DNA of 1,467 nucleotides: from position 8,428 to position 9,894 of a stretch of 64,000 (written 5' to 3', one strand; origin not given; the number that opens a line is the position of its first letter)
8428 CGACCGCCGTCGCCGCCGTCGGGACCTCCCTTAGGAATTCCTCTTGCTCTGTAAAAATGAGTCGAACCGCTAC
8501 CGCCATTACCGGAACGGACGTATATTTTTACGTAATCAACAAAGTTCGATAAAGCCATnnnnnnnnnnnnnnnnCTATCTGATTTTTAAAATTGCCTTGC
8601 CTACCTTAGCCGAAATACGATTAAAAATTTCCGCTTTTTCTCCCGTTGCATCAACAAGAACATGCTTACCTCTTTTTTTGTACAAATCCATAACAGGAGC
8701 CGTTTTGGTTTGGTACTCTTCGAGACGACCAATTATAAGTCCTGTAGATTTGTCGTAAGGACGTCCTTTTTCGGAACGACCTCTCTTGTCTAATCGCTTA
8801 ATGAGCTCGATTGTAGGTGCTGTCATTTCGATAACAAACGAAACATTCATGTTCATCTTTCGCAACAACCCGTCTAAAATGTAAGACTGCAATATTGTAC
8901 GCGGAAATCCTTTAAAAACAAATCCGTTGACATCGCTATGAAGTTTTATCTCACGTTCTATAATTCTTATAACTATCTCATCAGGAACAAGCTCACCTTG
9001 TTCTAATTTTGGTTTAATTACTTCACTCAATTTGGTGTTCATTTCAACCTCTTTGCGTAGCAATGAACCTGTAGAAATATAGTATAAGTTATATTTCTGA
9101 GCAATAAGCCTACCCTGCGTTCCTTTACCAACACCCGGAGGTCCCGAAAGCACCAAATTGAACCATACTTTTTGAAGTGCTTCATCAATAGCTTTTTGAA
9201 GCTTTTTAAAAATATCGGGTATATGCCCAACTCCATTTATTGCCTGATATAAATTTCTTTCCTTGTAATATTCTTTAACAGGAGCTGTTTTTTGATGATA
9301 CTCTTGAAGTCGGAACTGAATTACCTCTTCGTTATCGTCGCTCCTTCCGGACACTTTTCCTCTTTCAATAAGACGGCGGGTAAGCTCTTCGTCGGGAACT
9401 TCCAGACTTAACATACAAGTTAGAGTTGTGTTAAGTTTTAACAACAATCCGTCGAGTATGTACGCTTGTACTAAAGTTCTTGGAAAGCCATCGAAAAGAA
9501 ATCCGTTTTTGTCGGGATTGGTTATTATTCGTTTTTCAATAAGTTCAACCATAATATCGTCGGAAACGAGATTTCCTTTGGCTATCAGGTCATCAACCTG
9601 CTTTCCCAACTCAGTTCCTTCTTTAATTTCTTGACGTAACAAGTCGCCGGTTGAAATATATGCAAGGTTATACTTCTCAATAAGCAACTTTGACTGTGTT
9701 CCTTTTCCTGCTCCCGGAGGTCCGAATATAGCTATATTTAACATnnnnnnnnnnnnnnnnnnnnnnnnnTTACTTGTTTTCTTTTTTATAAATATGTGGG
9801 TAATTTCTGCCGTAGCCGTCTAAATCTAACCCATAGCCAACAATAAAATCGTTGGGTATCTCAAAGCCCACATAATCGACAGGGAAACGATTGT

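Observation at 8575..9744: Tandem-fused double adenylate kinase in one 389-aa ORF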

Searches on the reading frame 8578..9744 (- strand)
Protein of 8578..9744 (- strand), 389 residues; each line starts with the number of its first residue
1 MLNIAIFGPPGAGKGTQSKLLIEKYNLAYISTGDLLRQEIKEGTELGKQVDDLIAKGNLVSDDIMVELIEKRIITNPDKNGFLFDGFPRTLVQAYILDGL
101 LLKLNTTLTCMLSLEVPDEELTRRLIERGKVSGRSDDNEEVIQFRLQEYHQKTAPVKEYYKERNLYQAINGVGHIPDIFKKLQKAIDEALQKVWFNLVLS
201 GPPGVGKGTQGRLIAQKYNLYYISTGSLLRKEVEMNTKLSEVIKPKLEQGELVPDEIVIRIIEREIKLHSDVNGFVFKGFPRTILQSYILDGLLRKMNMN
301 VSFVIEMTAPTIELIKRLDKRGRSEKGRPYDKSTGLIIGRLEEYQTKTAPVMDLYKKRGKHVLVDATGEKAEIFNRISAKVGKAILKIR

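Call 3: search_protein_families(library=pfam, proteins=[window:8578-9744:-], max_evalue=0.01)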
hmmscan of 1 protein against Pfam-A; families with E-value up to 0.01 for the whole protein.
window:8578-9744:- (389 aa): 15 families
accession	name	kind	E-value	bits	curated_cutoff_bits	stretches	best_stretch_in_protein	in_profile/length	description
PF00406.28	ADK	-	5.5e-92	306.2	26.8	2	6-164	1-150/151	Adenylate kinase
PF13207.12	AAA_17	-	3e-57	193.2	27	2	7-143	1-136/136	AAA domain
PF13238.12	AAA_18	-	7.2e-17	62.5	29.4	2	4-141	1-124/128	AAA domain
PF02224.24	Cytidylate_kin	-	4.2e-10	40.1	26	2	4-38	1-35/211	Cytidylate kinase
PF00004.35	AAA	-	1.1e-06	29.5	21.2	1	198-242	2-49/131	ATPase family associated with various cellular activities (AAA)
PF13671.12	AAA_33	-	3.6e-05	24.5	27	0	5-40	3-38/143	AAA domain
PF01202.28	SKI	-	8.3e-05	23.2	22.1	0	203-237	1-35/159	Shikimate kinase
PF05496.18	RuvB_N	-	0.00012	22.3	27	0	196-242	35-82/159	Holliday junction DNA helicase RuvB P-loop domain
PF02223.23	Thymidylate_kin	-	0.00012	22.2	27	0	8-69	3-61/185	Thymidylate kinase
PF20720.3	nSTAND3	-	0.00069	19.8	27.2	0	187-218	8-41/155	Novel STAND NTPase 3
PF17213.9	Hydin_ADK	-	0.00072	20.2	27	0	4-43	2-41/196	Hydin Adenylate kinase-like domain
PF00005.33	ABC_tran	-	0.0019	19.2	25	0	4-31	14-38/137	ABC transporter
PF13401.12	AAA_22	-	0.0043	17.8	27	0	4-26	8-30/130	AAA domain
PF13521.12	AAA_28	-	0.0056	17.4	27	0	4-43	2-39/164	AAA domain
PF21450.3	RIF2_lid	-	0.0067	17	27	0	41-109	17-84/85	RIF2, AAA+ lid domain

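Call 4: search_protein_families(library=ncbifam, proteins=[window:8578-9744:-], max_evalue=0.01)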
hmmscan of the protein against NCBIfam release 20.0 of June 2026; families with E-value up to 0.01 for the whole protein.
window:8578-9744:- (389 aa): 48 families (the best 25 are shown)
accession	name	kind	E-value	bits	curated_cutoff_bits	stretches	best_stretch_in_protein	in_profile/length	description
NF001381.0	PRK00279.1-3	equivalog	3.8e-119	395.3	187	2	3-188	2-187/188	adenylate kinase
TIGR01351.1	adk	subfamily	3.4e-103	343.8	168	4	4-128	2-127/212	adenylate kinase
NF011100.0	PRK14527.1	equivalog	2.8e-101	336.9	154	2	5-186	10-190/191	adenylate kinase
NF011105.0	PRK14532.1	equivalog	5.1e-98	326.2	162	2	2-188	1-187/189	adenylate kinase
NF001380.0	PRK00279.1-2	equivalog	6.4e-97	323.2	251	4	2-128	1-127/216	adenylate kinase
NF002700.0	PRK02496.1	equivalog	7.5e-96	319.1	262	2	3-187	3-183/184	adenylate kinase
NF011101.0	PRK14528.1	equivalog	3.5e-93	310.5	195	2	1-186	1-186/187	adenylate kinase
NF011104.0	PRK14531.1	equivalog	3.6e-87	290.8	160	2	6-186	7-182/183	adenylate kinase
NF001379.0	PRK00279.1-1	equivalog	2e-80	269.2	268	3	3-128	2-123/216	adenylate kinase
TIGR01359.1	UMP_CMP_kin_fam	subfamily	4.6e-77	258.1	207.6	2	6-185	4-183/185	UMP-CMP kinase family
NF010381.0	PRK13808.1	equivalog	3.8e-76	256.6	426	2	4-187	3-192/335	adenylate kinase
TIGR01360.1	aden_kin_iso1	equivalog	6.6e-76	254.2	284.1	2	4-188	6-187/188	adenylate kinase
NF001385.0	PRK00279.2-3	equivalog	7.2e-75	251.2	315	4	5-128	8-130/213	adenylate kinase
NF011099.0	PRK14526.1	equivalog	4.9e-65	219.1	223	3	196-321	2-122/211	adenylate kinase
NF001387.0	PRK00279.2-5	equivalog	5.6e-61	206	373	3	2-126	1-123/224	adenylate kinase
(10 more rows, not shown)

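Call 6: find_homologous_proteins(query=window:8578-9744:-, max_evalue=1e-10)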
Query window:8578-9744:- (389 aa): 8000 proteins with E <= 1e-10 among 8000 candidates; the best 120 are listed.
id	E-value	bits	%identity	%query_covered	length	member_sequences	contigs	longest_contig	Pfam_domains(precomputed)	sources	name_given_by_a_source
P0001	4.6e-245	831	98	100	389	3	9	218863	PF00406.30,PF02223.24,PF02224.25,PF13207.13,PF00004.36,PF13238.13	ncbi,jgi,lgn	jgi:adenylate kinase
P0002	5.8e-199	679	77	100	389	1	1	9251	PF17213.10,PF00406.30,PF02223.24,PF02224.25,PF13671.13,PF13207.13,PF00004.36,PF01202.29,PF13238.13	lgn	-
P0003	2.8e-185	634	75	100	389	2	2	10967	PF00406.30,PF02224.25,PF13671.13,PF13207.13,PF13238.13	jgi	-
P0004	1.2e-184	632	75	100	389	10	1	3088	PF00406.30,PF02223.24,PF02224.25,PF13671.13,PF13207.13,PF00004.36,PF13238.13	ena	-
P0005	2.4e-184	631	75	100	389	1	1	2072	PF00406.30,PF02223.24,PF02224.25,PF13671.13,PF13207.13,PF00004.36,PF13238.13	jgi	-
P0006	4.4e-184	630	75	100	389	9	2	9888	PF00406.30,PF02223.24,PF02224.25,PF13671.13,PF13207.13,PF00004.36,PF13238.13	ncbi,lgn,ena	-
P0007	1.1e-183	629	75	100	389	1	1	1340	PF00406.30,PF02223.24,PF02224.25,PF13671.13,PF13207.13,PF00004.36,PF13238.13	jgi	jgi:adenylate kinase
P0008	1.3e-183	629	74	100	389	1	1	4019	PF17213.10,PF00406.30,PF02223.24,PF02224.25,PF13207.13,PF00004.36,PF13238.13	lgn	-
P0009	1.4e-183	629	74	100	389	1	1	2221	PF00406.30,PF02223.24,PF02224.25,PF13671.13,PF13207.13,PF00004.36,PF13238.13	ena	-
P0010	1.5e-183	629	74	100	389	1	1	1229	PF00406.30,PF02223.24,PF02224.25,PF13671.13,PF13207.13,PF00004.36,PF13238.13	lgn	-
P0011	1.6e-183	628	74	100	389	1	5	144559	PF00406.30,PF02224.25,PF13671.13,PF13207.13,PF13238.13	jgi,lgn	-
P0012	1.9e-183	628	74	100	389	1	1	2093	PF00406.30,PF02223.24,PF02224.25,PF13671.13,PF13207.13,PF00004.36,PF13238.13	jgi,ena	-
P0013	2.8e-183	628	74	100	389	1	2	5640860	PF00406.30,PF02224.25,PF13671.13,PF13207.13,PF00004.36,PF13238.13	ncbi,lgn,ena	-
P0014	7.4e-183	626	74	100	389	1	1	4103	PF00406.30,PF02224.25,PF13671.13,PF13207.13,PF00004.36,PF13238.13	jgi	jgi:adenylate kinase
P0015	1.0e-182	626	75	100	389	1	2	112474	PF00406.30,PF02223.24,PF02224.25,PF13671.13,PF13207.13,PF00004.36,PF13238.13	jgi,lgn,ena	-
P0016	6.3e-182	623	74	100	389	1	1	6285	PF00406.30,PF02223.24,PF02224.25,PF13671.13,PF13207.13,PF00004.36,PF13238.13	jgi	jgi:adenylate kinase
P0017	1.1e-181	622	73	100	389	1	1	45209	PF00406.30,PF02223.24,PF02224.25,PF13671.13,PF13207.13,PF13238.13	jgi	-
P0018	1.4e-181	622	74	100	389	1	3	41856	PF00406.30,PF02224.25,PF13671.13,PF13207.13,PF00004.36,PF13238.13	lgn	-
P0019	1.8e-181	622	72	100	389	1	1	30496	PF00406.30,PF02224.25,PF13671.13,PF13207.13,PF00004.36,PF13238.13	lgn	-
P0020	1.8e-181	622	74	100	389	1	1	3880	PF00406.30,PF02224.25,PF13671.13,PF13207.13,PF00004.36,PF13238.13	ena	-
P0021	2.7e-181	621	72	100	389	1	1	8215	PF00406.30,PF02224.25,PF13671.13,PF13207.13,PF13238.13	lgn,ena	-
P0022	2.9e-181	621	73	100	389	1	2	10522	PF00406.30,PF02224.25,PF13671.13,PF13207.13,PF13238.13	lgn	-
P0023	3.2e-181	621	74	100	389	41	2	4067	PF00406.30,PF02223.24,PF02224.25,PF13671.13,PF13207.13,PF13238.13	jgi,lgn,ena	-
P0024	3.2e-181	621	74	100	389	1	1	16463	PF00406.30,PF02223.24,PF02224.25,PF13671.13,PF13207.13,PF00004.36,PF13238.13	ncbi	-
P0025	4.5e-181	620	72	100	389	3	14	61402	PF00406.30,PF02224.25,PF13671.13,PF13207.13,PF13238.13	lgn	-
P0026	4.5e-181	620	73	100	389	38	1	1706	PF00406.30,PF02224.25,PF13671.13,PF13207.13,PF00004.36,PF13238.13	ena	-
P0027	4.8e-181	620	73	100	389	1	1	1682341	PF00406.30,PF02224.25,PF13671.13,PF13207.13,PF13238.13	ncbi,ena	-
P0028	5.2e-181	620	74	100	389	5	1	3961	PF00406.30,PF02224.25,PF13671.13,PF13207.13,PF00004.36,PF13238.13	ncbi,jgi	-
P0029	8.3e-181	619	74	100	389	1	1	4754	PF00406.30,PF02223.24,PF02224.25,PF13671.13,PF13207.13,PF00004.36,PF13238.13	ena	-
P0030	9.2e-181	619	73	100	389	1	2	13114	PF00406.30,PF02223.24,PF02224.25,PF13671.13,PF13207.13,PF00004.36,PF13238.13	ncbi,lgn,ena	-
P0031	1.0e-180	619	74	100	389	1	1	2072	PF00406.30,PF02223.24,PF02224.25,PF13671.13,PF13207.13,PF00004.36,PF13238.13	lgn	-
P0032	1.1e-180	619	72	100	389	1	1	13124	PF00406.30,PF02224.25,PF13671.13,PF13207.13,PF13238.13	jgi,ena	-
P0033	4.9e-180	617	73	99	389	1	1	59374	PF00406.30,PF02223.24,PF02224.25,PF13671.13,PF13207.13,PF00004.36,PF13238.13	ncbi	-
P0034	5.3e-180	617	73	100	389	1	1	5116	PF00406.30,PF02223.24,PF02224.25,PF13671.13,PF13207.13,PF13238.13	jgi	jgi:adenylate kinase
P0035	5.7e-180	617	73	100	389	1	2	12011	PF00406.30,PF02223.24,PF02224.25,PF13671.13,PF13207.13,PF00004.36,PF13238.13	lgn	-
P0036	8.2e-180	616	71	100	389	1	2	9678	PF17213.10,PF00406.30,PF02223.24,PF02224.25,PF13671.13,PF13207.13,PF13238.13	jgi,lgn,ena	-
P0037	1.5e-179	615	72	100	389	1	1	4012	PF00406.30,PF02223.24,PF02224.25,PF13671.13,PF13207.13,PF00004.36,PF13238.13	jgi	jgi:adenylate kinase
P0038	3.5e-179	614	74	100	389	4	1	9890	PF00406.30,PF02224.25,PF13671.13,PF13207.13,PF00004.36,PF13238.13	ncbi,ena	-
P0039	4.4e-179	614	72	100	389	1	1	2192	PF00406.30,PF02224.25,PF13207.13,PF13238.13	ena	-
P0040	8.2e-179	613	73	100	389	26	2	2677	PF00406.30,PF02224.25,PF13671.13,PF13207.13,PF00004.36,PF13238.13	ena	-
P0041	8.3e-179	613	72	100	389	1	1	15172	PF00406.30,PF02223.24,PF02224.25,PF13671.13,PF13207.13,PF00004.36,PF13238.13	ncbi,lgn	-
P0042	1.3e-178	612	74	100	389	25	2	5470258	PF00406.30,PF02224.25,PF13671.13,PF13207.13,PF00004.36,PF01202.29,PF13238.13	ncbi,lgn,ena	-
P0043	1.6e-178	612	73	100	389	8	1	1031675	PF00406.30,PF02224.25,PF13671.13,PF13207.13,PF00004.36,PF01202.29,PF13238.13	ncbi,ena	-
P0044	2.9e-178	611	71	100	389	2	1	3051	PF00406.30,PF02223.24,PF02224.25,PF13671.13,PF13207.13,PF00004.36,PF13238.13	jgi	-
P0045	3.2e-178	611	73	99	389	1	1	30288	PF00406.30,PF02223.24,PF02224.25,PF13671.13,PF13207.13,PF00004.36,PF13238.13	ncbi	-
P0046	8.2e-178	610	72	99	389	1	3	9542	PF00406.30,PF02223.24,PF02224.25,PF13671.13,PF13207.13,PF00004.36,PF13238.13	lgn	-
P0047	1.1e-177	609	73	99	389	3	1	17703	PF00406.30,PF02224.25,PF13671.13,PF13207.13,PF00004.36,PF01202.29,PF13238.13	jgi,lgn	-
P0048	1.4e-177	609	70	100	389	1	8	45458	PF00406.30,PF02224.25,PF13671.13,PF13207.13,PF00004.36,PF13238.13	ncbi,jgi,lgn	-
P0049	3.9e-177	607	71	100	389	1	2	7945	PF00406.30,PF02224.25,PF13671.13,PF13207.13,PF13238.13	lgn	-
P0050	5.4e-177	607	70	100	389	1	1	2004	PF00406.30,PF02224.25,PF13671.13,PF13207.13,PF00004.36,PF13238.13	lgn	-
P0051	6.0e-177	607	70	100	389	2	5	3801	PF00406.30,PF02223.24,PF02224.25,PF13207.13,PF00004.36,PF13238.13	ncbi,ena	-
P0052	9.9e-177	606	72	99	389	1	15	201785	PF00406.30,PF02223.24,PF02224.25,PF13671.13,PF13207.13,PF13238.13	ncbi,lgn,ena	-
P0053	1.1e-176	606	70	100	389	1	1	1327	PF00406.30,PF02223.24,PF02224.25,PF13671.13,PF13207.13,PF13238.13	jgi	jgi:adenylate kinase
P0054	6.1e-175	600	70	100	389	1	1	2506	PF17213.10,PF00406.30,PF02223.24,PF02224.25,PF13671.13,PF13207.13,PF00004.36,PF13238.13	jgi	jgi:adenylate kinase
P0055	6.7e-175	600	69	100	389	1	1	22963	PF00406.30,PF02223.24,PF02224.25,PF13671.13,PF13207.13,PF00004.36,PF13238.13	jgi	jgi:adenylate kinase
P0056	9.4e-175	600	69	100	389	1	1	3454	PF00406.30,PF02223.24,PF02224.25,PF13671.13,PF13207.13,PF13238.13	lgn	-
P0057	6.7e-174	597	69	100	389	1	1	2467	PF00406.30,PF02223.24,PF02224.25,PF13671.13,PF13207.13,PF00004.36,PF13238.13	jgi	jgi:adenylate kinase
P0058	1.3e-173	596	70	100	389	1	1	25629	PF00406.30,PF02224.25,PF13671.13,PF13207.13,PF13238.13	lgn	-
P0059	1.3e-173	596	69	100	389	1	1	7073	PF00406.30,PF02223.24,PF02224.25,PF13671.13,PF13207.13,PF00004.36,PF13238.13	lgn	-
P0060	2.1e-173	595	69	100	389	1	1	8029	PF00406.30,PF02224.25,PF13671.13,PF13207.13,PF00004.36,PF13238.13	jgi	-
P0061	2.8e-173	595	69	100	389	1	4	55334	PF00406.30,PF02224.25,PF13671.13,PF13207.13,PF00004.36,PF13238.13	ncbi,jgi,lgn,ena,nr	ncbi:MAG TPA: adenylate kinase [Bacteroidales bacterium]|nr:adenylate kinase [Bacteroidales bacteriu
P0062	7.0e-173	593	69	100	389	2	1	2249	PF00406.30,PF02224.25,PF13671.13,PF13207.13,PF00004.36,PF13238.13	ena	-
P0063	1.0e-172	593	69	100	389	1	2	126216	PF17213.10,PF00406.30,PF02223.24,PF02224.25,PF13671.13,PF13207.13,PF00004.36,PF13238.13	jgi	-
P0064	1.2e-172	593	69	100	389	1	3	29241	PF00406.30,PF02224.25,PF13671.13,PF13207.13,PF13238.13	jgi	jgi:adenylate kinase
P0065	1.2e-172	593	69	100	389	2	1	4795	PF00406.30,PF02223.24,PF02224.25,PF13207.13,PF13238.13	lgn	-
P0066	1.9e-172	592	69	100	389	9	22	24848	PF00406.30,PF02223.24,PF02224.25,PF13207.13,PF13238.13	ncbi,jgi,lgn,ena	jgi:adenylate kinase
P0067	5.9e-172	590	69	100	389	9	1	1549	PF00406.30,PF02224.25,PF13671.13,PF13207.13,PF00004.36,PF13238.13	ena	-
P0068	1.2e-171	589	68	100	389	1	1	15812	PF00406.30,PF02223.24,PF02224.25,PF13207.13,PF00004.36,PF13238.13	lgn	-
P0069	6.0e-171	587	69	100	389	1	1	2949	PF00406.30,PF02224.25,PF13671.13,PF13207.13,PF00004.36,PF13238.13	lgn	-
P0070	3.5e-170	585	68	100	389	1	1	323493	PF00406.30,PF02223.24,PF02224.25,PF13671.13,PF13207.13,PF13238.13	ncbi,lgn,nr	ncbi:MAG: adenylate kinase [Bacteroidetes bacterium]|nr:adenylate kinase [Bacteroidota bacterium]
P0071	9.5e-170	583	68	100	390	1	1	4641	PF00406.30,PF02224.25,PF13671.13,PF13207.13,PF00004.36,PF13238.13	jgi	jgi:adenylate kinase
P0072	1.3e-169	583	67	100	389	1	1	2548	PF00406.30,PF02223.24,PF02224.25,PF13671.13,PF13207.13,PF00004.36,PF13238.13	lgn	-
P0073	2.5e-168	578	67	100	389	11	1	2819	PF17213.10,PF00406.30,PF02224.25,PF13207.13,PF00004.36,PF13238.13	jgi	jgi:adenylate kinase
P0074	1.7e-166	572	65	100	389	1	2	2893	PF17213.10,PF00406.30,PF02224.25,PF13207.13,PF00004.36,PF13238.13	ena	-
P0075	1.7e-166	572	65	100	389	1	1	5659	PF17213.10,PF00406.30,PF02224.25,PF13207.13,PF00004.36,PF13238.13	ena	-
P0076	2.5e-166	572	65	100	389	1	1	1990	PF17213.10,PF00406.30,PF02224.25,PF13207.13,PF00004.36,PF13238.13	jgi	jgi:Adenylate kinase and related kinases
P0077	1.0e-165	570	66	100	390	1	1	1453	PF00406.30,PF02224.25,PF13671.13,PF13207.13,PF13238.13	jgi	jgi:adenylate kinase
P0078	2.7e-165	568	65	100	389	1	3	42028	PF00406.30,PF02223.24,PF02224.25,PF13671.13,PF13207.13,PF00004.36,PF13238.13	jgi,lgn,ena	-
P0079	2.9e-165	568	66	100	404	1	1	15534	PF00406.30,PF02224.25,PF13671.13,PF13207.13,PF13238.13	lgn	-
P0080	6.8e-165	567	65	100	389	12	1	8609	PF17213.10,PF00406.30,PF02224.25,PF13207.13,PF13238.13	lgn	-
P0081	6.9e-163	561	66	100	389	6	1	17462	PF17213.10,PF00406.30,PF02223.24,PF02224.25,PF13207.13,PF13238.13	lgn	-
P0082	8.4e-163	560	64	100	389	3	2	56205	PF17213.10,PF00406.30,PF02224.25,PF13521.13,PF13671.13,PF13207.13,PF00004.36,PF13238.13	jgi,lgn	-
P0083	9.0e-163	560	63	100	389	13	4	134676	PF17213.10,PF00406.30,PF02223.24,PF02224.25,PF13521.13,PF13671.13,PF13207.13,PF00004.36,PF13238.13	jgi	jgi:adenylate kinase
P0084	1.8e-162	559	65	100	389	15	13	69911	PF17213.10,PF00406.30,PF02223.24,PF02224.25,PF13671.13,PF13207.13,PF13238.13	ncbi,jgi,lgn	ncbi:adenylate kinase [anaerobic digester metagenome]|jgi:adenylate kinase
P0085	2.7e-162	559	65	100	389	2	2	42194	PF00406.30,PF02224.25,PF13671.13,PF13207.13,PF13238.13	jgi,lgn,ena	-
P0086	1.1e-161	557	66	99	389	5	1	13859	PF00406.30,PF02223.24,PF02224.25,PF13671.13,PF13207.13,PF00004.36,PF13238.13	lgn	-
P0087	1.2e-161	556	65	100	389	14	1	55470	PF17213.10,PF00406.30,PF02224.25,PF13671.13,PF13207.13,PF13238.13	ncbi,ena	-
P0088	3.0e-161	555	65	100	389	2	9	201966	PF17213.10,PF00406.30,PF02223.24,PF02224.25,PF13671.13,PF13207.13,PF13238.13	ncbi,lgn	-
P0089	3.5e-161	555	63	100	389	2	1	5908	PF17213.10,PF00406.30,PF02224.25,PF13521.13,PF13671.13,PF13207.13,PF00004.36,PF13238.13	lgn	-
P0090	1.2e-160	553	64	100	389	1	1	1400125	PF17213.10,PF00406.30,PF02223.24,PF02224.25,PF13671.13,PF13207.13,PF13238.13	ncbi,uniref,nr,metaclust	ncbi:adenylate kinase [Lentimicrobium saccharophilum]|uniref:Adenylate kinase n=1 Tax=Lentimicrobium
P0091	1.2e-160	553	64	100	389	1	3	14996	PF17213.10,PF00406.30,PF02223.24,PF02224.25,PF13671.13,PF13207.13,PF13238.13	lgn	-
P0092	1.5e-160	553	64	100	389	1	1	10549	PF17213.10,PF00406.30,PF02223.24,PF02224.25,PF13671.13,PF13207.13,PF13238.13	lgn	-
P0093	1.6e-160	553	65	100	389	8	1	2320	PF17213.10,PF00406.30,PF02223.24,PF02224.25,PF13207.13,PF13238.13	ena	-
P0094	2.3e-160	552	64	100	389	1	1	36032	PF17213.10,PF00406.30,PF02223.24,PF02224.25,PF13671.13,PF13207.13,PF13238.13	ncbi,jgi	jgi:adenylate kinase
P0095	2.3e-160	552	64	100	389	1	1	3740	PF17213.10,PF00406.30,PF02223.24,PF02224.25,PF13671.13,PF13207.13,PF13238.13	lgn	-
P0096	2.7e-160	552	65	100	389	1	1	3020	PF00406.30,PF02223.24,PF02224.25,PF13671.13,PF13207.13,PF13238.13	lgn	-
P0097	3.2e-160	552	64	100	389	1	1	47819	PF17213.10,PF00406.30,PF02223.24,PF02224.25,PF13671.13,PF13207.13,PF13238.13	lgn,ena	-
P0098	3.3e-160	552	65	100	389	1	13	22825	PF17213.10,PF00406.30,PF02224.25,PF13207.13,PF13238.13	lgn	-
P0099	4.2e-160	551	65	100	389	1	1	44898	PF17213.10,PF00406.30,PF02223.24,PF02224.25,PF13671.13,PF13207.13,PF13238.13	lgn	-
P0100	5.2e-160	551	64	100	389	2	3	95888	PF17213.10,PF00406.30,PF02223.24,PF02224.25,PF13671.13,PF13207.13,PF13238.13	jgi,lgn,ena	-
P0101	6.0e-160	551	65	100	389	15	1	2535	PF17213.10,PF00406.30,PF02223.24,PF02224.25,PF13671.13,PF13207.13,PF13238.13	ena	-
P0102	8.1e-160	550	65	100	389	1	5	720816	PF17213.10,PF00406.30,PF02223.24,PF02224.25,PF13671.13,PF13207.13,PF13238.13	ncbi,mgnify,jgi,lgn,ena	mgnify:CR=1 FL=1|jgi:adenylate kinase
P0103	1.1e-159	550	64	100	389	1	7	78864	PF17213.10,PF00406.30,PF02223.24,PF02224.25,PF13671.13,PF13207.13,PF13238.13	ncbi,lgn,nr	ncbi:MAG TPA: adenylate kinase [Lentimicrobium sp.]|nr:adenylate kinase [Lentimicrobium sp.]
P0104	1.3e-159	550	65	100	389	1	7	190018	PF17213.10,PF00406.30,PF02223.24,PF02224.25,PF13671.13,PF13207.13,PF13238.13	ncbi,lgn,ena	-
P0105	1.6e-159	549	64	100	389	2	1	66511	PF17213.10,PF00406.30,PF02223.24,PF02224.25,PF13521.13,PF13671.13,PF13207.13,PF13238.13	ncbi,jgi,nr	ncbi:MAG: adenylate kinase [Lentimicrobium sp.]|nr:adenylate kinase [Lentimicrobium sp.]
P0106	1.9e-159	549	64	100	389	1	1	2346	PF17213.10,PF00406.30,PF02224.25,PF13207.13,PF13238.13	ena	-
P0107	2.0e-159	549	67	99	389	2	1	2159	PF00406.30,PF02223.24,PF02224.25,PF13671.13,PF13207.13,PF13238.13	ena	-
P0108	2.0e-159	549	65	100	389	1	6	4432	PF17213.10,PF00406.30,PF02223.24,PF02224.25,PF13521.13,PF13671.13,PF13207.13,PF13238.13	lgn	-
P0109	2.2e-159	549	65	100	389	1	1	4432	PF17213.10,PF00406.30,PF02223.24,PF02224.25,PF13671.13,PF13207.13,PF13238.13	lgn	-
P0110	2.3e-159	549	64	100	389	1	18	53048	PF17213.10,PF00406.30,PF02223.24,PF02224.25,PF13671.13,PF13207.13,PF13238.13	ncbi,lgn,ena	-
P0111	2.3e-159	549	63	100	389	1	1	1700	PF17213.10,PF00406.30,PF02224.25,PF13671.13,PF13207.13,PF00004.36,PF13238.13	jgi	-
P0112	2.4e-159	549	65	100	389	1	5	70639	PF17213.10,PF00406.30,PF02224.25,PF13207.13,PF13238.13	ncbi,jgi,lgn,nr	ncbi:MAG: adenylate kinase [Lentimicrobium sp.]|jgi:adenylate kinase|nr:adenylate kinase [Lentimicro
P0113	2.5e-159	549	64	100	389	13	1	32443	PF17213.10,PF00406.30,PF02224.25,PF13671.13,PF13207.13,PF13238.13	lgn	-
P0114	3.1e-159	549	65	100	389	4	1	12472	PF17213.10,PF00406.30,PF02224.25,PF13207.13,PF13238.13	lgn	-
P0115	3.1e-159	548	65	100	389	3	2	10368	PF17213.10,PF00406.30,PF02223.24,PF02224.25,PF13671.13,PF13207.13,PF13238.13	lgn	-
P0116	4.1e-159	548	63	100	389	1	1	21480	PF17213.10,PF00406.30,PF02223.24,PF02224.25,PF13671.13,PF13207.13,PF00004.36,PF13238.13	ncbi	-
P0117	6.7e-159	547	64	100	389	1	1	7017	PF00406.30,PF02224.25,PF13671.13,PF13207.13,PF13238.13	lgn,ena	-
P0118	7.1e-159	547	62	100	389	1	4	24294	PF17213.10,PF00406.30,PF02223.24,PF02224.25,PF13521.13,PF13671.13,PF13207.13,PF00004.36,PF13238.13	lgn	-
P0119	7.1e-159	547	63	100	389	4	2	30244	PF17213.10,PF00406.30,PF02224.25,PF13671.13,PF13207.13,PF13238.13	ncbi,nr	ncbi:MAG: adenylate kinase [Bacteroidales bacterium]|nr:adenylate kinase [Bacteroidales bacterium] M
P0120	9.8e-159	547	62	100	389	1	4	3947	PF17213.10,PF00406.30,PF02223.24,PF02224.25,PF13671.13,PF13207.13,PF13238.13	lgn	-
